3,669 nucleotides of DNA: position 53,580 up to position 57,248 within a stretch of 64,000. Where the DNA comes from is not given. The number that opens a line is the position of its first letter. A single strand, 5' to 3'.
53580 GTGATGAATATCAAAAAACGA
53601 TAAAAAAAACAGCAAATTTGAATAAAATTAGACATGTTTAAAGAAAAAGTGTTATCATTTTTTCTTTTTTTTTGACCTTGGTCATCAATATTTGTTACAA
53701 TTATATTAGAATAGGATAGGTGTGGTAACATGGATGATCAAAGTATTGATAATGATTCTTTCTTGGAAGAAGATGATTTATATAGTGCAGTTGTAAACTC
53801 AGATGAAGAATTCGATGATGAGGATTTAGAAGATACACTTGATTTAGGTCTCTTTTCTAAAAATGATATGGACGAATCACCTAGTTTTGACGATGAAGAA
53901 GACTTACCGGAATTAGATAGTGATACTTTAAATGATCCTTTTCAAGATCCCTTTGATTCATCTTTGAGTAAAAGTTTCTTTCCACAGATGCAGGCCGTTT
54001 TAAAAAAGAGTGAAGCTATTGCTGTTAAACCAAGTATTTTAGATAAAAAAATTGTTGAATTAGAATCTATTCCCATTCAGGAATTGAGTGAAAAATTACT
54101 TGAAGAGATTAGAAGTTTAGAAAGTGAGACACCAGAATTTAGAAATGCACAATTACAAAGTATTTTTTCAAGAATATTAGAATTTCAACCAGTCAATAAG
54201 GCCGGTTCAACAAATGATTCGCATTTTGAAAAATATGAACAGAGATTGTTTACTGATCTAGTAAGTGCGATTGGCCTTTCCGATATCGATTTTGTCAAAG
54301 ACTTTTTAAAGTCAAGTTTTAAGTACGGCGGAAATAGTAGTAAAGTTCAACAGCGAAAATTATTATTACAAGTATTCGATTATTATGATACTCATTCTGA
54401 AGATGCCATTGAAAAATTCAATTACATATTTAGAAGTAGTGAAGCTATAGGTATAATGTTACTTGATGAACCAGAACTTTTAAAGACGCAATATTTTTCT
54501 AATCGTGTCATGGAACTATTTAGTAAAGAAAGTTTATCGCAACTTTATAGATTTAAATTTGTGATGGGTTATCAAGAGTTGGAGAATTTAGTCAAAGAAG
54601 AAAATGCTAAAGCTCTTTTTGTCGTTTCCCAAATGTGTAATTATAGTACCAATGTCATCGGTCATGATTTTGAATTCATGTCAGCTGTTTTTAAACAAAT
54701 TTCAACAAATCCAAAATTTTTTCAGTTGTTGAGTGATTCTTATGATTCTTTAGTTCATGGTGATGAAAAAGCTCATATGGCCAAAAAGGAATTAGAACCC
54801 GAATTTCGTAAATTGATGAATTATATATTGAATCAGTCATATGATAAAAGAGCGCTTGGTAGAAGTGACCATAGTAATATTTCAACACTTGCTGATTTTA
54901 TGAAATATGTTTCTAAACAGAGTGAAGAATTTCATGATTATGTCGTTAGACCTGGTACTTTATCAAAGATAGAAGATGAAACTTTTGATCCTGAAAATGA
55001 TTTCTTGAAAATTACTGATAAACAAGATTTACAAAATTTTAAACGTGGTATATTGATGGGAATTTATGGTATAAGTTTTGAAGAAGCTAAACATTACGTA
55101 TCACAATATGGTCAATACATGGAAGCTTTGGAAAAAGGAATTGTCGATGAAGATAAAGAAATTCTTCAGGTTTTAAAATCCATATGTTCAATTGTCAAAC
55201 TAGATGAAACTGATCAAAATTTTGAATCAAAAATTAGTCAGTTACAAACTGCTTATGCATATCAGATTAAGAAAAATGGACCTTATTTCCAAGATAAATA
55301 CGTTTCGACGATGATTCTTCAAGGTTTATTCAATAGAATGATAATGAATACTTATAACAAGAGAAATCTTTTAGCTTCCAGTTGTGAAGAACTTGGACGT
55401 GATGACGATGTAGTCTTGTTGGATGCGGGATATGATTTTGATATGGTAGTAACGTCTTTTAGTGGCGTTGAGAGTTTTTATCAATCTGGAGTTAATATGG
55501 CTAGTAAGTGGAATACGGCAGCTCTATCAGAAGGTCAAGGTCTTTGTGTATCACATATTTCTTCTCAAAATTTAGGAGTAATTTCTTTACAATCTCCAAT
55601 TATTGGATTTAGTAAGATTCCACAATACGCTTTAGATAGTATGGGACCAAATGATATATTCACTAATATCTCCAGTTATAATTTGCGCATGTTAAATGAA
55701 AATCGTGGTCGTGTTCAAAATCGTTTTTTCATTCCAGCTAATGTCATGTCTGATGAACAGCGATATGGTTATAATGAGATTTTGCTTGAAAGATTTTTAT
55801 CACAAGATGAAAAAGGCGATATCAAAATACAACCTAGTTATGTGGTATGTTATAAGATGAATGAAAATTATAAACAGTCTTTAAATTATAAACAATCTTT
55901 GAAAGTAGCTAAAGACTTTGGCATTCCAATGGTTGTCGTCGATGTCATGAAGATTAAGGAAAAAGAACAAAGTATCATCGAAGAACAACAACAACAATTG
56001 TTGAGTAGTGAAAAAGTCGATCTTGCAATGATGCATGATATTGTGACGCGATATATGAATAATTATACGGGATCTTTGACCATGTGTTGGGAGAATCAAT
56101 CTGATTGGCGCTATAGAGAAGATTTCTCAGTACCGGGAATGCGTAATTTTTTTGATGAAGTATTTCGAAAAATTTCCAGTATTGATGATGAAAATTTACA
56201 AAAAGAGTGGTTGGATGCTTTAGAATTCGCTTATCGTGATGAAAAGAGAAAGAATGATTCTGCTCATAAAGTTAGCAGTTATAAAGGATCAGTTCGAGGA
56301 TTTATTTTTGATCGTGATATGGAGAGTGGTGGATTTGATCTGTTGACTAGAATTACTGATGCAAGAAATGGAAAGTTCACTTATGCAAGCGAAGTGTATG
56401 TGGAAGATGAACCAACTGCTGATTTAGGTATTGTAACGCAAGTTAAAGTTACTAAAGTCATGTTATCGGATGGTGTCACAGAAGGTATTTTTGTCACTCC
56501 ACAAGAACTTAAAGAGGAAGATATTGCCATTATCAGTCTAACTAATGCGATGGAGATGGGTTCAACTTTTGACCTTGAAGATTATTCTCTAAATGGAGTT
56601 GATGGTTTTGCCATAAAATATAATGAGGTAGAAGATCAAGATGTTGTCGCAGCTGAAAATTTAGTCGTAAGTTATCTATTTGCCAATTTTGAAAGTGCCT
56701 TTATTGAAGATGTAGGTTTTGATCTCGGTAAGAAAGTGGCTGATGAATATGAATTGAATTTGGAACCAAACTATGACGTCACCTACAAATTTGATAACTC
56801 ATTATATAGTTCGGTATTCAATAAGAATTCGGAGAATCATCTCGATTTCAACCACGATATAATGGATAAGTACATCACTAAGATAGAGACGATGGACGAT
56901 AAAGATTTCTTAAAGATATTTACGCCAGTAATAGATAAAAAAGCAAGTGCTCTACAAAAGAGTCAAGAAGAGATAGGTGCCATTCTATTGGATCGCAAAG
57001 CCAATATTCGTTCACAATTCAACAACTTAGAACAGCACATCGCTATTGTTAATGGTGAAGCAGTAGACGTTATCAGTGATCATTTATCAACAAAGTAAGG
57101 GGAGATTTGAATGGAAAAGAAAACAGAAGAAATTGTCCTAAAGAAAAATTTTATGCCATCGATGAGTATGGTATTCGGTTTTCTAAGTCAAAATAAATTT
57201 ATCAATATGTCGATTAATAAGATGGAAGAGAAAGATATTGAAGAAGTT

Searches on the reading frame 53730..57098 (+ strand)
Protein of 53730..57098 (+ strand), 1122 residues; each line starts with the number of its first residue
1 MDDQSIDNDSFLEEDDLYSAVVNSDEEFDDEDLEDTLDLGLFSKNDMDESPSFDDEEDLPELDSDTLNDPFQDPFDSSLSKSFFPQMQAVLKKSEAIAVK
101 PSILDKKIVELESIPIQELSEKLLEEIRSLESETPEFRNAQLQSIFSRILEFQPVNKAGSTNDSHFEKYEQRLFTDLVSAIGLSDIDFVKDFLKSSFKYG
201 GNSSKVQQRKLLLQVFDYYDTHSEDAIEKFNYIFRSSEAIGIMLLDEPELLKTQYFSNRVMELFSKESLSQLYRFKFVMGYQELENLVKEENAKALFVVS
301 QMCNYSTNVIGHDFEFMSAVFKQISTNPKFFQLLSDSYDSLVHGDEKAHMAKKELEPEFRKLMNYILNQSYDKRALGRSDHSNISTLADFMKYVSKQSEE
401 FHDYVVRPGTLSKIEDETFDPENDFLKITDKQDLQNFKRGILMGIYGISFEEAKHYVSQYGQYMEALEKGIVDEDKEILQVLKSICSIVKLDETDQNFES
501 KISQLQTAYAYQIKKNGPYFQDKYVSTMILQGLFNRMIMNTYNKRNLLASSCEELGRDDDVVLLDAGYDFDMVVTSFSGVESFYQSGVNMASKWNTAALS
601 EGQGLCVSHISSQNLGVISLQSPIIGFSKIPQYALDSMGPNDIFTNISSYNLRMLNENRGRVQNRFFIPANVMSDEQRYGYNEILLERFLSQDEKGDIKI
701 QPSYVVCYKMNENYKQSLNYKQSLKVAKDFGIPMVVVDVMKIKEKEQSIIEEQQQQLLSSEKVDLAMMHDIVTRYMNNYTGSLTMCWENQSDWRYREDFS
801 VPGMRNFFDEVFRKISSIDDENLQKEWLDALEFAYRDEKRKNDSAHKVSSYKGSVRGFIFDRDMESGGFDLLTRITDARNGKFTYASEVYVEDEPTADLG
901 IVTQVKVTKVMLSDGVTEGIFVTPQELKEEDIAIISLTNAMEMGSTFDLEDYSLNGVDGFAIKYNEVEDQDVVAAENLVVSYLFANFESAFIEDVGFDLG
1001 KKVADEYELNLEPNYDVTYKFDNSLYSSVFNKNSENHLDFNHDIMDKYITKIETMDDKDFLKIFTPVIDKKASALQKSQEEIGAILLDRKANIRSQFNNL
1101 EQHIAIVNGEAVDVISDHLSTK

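Call 3: search_protein_families(library=pfam, proteins=[window:53730-57098:+], max_evalue=1)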
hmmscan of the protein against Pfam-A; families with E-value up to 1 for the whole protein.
window:53730-57098:+ (1122 aa): 2 families
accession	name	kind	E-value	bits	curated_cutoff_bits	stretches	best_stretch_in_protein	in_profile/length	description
PF08696.17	Dna2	-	0.16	12.1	22.4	1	752-819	95-162/204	DNA replication factor Dna2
PF12298.14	Bot1p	-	0.57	10.8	23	0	486-519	51-84/172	Eukaryotic mitochondrial regulator protein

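Call 4: search_protein_families(library=ncbifam, proteins=[window:53730-57098:+], max_evalue=1)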
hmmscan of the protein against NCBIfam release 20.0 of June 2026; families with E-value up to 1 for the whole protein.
window:53730-57098:+ (1122 aa): 0 families

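Call 28: search_protein_families(library=phrogs, proteins=[window:53730-57098:+], max_evalue=0.01)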
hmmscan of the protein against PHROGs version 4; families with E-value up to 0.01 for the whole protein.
window:53730-57098:+ (1122 aa): 0 families

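Call 29: search_protein_families(library=padloc, proteins=[window:53730-57098:+], max_evalue=0.01)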
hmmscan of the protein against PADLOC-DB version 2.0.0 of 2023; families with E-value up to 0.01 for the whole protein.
window:53730-57098:+ (1122 aa): 0 families

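Call 39: find_homologous_proteins(query=window:53730-57098:+, max_evalue=0.001)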
Query window:53730-57098:+ (1122 aa): 3 proteins with E <= 0.001 among 8000 candidates.
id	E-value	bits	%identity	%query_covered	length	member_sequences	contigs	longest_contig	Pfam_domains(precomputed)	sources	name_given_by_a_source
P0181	0.0e+0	1354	100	55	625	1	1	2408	-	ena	-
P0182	2.9e-100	355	30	78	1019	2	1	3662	-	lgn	-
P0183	3.4e-96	341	30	79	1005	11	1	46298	-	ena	-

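Call 43: search_solved_structures(query=A2, max_evalue=1, show_alignments=2)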
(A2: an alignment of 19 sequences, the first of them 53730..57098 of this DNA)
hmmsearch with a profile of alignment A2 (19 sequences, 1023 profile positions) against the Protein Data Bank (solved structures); distinct sequences matched with E-value up to 1: 0.

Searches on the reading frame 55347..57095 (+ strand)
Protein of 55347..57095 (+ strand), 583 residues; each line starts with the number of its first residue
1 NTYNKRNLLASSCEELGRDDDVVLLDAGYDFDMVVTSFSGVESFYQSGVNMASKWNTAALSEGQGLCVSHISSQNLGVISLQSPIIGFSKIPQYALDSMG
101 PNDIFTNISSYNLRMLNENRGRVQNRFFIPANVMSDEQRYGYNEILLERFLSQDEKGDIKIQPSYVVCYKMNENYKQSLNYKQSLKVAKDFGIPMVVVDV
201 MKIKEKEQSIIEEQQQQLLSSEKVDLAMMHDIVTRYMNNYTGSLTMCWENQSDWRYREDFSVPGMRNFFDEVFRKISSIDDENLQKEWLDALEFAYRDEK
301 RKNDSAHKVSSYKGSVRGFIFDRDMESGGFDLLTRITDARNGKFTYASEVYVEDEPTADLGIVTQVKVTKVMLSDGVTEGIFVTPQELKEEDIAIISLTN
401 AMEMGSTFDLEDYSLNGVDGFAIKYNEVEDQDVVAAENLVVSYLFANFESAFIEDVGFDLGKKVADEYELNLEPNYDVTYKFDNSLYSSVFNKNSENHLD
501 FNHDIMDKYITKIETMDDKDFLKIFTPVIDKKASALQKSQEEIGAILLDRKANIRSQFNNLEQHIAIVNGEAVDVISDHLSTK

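Call 55: predict_structure(alignment_id=A3)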
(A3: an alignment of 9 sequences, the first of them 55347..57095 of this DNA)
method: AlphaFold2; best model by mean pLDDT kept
length: 583 residues; sequences in the alignment: 9
mean_pLDDT: 68.7   pTM: 0.51
mean pLDDT of the five models: 68.7, 68.2, 66.1, 65.1, 63.4
residues with pLDDT >= 90: 81; 70-90: 251; 50-70: 119; < 50: 132
segments of 3 or more residues with pLDDT < 50: 40-45, 58-64, 100-144, 147-149, 249-257, 309-314, 323-330, 342-368, 460-466, 574-583
pLDDT, mean of each block of 10 residues (from residue 1): 72 93 93 72 53 61 56 66 75 59 33 33 31 33 46 53 85 82 89 92 89 94 89 85 62 48 85 86 86 82 61 55 43 64 32 25 38 64 72 86 82 70 78 85 82 63 49 72 73 69 87 92 88 84 90 90 80 42 27
secondary structure, 60 per line:
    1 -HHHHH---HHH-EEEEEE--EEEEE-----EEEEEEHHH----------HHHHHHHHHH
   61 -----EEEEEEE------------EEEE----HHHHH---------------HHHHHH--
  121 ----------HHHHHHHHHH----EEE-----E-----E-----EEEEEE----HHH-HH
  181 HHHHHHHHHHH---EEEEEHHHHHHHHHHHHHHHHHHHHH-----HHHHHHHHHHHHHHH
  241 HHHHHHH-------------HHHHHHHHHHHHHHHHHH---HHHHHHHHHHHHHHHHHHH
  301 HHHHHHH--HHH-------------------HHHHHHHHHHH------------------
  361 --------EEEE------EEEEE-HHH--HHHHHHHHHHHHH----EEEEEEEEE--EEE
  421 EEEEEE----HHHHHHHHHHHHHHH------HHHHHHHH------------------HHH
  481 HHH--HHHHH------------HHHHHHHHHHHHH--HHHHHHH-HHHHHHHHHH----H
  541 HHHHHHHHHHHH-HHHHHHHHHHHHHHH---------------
elements in order: H2-6 E14-19 E22-26 E32-37 H51-60 E66-72 E85-88 H93-97 H113-118 H131-140 E145-147 E165-170 H179-191 E195-199 H200-220 H226-247 H261-278 H282-307 H332-342 E369-372 E379-383 H390-402 E407-415 E418-426 H431-445 H452-459 H478-483 H486-490 H503-515 H518-524 H526-535 H540-552 H554-568

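Call 79: find_related_loci(query=A3, collection=viral_contigs, flank=6000)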
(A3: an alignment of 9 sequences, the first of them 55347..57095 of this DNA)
Query A3 (583 aa) in viral_contigs; peptide patterns used: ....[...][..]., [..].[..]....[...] (x = any residue, [..] = any of these).
78 stretches matched a pattern, but none encodes a relative of the query by tblastn (E <= 1e-3).
